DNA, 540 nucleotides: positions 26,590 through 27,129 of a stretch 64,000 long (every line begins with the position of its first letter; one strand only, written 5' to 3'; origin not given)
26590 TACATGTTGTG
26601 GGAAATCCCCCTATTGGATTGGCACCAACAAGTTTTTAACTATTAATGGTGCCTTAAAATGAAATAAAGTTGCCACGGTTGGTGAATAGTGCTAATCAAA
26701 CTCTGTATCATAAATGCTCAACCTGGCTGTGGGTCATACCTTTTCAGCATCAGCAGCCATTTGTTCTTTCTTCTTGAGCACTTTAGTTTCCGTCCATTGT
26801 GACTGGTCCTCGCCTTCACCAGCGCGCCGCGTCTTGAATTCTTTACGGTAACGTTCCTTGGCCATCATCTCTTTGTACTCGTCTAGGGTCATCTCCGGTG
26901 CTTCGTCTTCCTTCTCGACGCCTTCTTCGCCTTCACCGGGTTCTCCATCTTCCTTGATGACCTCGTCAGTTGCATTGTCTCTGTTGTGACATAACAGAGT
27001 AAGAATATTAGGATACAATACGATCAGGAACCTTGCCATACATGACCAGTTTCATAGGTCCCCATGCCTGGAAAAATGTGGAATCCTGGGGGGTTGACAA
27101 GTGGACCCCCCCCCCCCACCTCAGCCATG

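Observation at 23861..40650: Complete SERBP1/HABP4 (hyaluronan/mRNA-binding, PAI-RBP1) family gene model on the minus strand, five phase-compatible exons over 16.8 kb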

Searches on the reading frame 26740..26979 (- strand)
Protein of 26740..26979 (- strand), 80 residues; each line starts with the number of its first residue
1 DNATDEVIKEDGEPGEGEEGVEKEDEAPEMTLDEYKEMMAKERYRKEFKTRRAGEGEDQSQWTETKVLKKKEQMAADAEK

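Call 41: search_protein_representatives(protein=window:26740-26979:-)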
Query: 80 residues. Proteins with E-value up to 0.001 (for the whole library): 142; up to 1e-10: 3; up to 1e-30: 0. The best 142 are listed.
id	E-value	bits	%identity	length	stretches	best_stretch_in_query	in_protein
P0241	1.5e-15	73.0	78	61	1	30-80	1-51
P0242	5.0e-12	61.8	44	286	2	6-77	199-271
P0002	8.3e-12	61.1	62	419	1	10-79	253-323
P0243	3.6e-10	55.9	53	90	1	15-80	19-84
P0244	7.7e-10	54.9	50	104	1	10-75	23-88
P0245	3.3e-09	52.9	55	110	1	9-72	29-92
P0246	5.6e-09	52.2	51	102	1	9-79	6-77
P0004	9.2e-09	51.5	55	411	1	10-74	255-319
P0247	1.9e-08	50.5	57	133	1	14-72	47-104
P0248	3.7e-08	49.6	58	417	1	5-75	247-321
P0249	4.1e-08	49.4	51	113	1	14-71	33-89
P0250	4.6e-08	49.3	41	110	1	1-78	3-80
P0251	1.1e-07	48.1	49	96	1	11-79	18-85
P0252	1.3e-07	47.8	48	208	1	14-71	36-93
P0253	1.8e-07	47.4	52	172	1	5-69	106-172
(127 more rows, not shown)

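Call 43: find_encoding_contigs(protein=P0241, flank=10000, max_places=6)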
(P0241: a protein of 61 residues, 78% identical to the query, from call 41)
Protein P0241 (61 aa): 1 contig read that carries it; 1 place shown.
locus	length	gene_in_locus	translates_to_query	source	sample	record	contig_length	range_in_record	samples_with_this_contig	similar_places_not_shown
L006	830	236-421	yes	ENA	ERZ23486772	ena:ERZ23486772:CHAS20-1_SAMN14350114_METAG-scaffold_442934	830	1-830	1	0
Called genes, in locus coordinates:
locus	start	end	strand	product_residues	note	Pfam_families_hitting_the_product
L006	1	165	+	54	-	?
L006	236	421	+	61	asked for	-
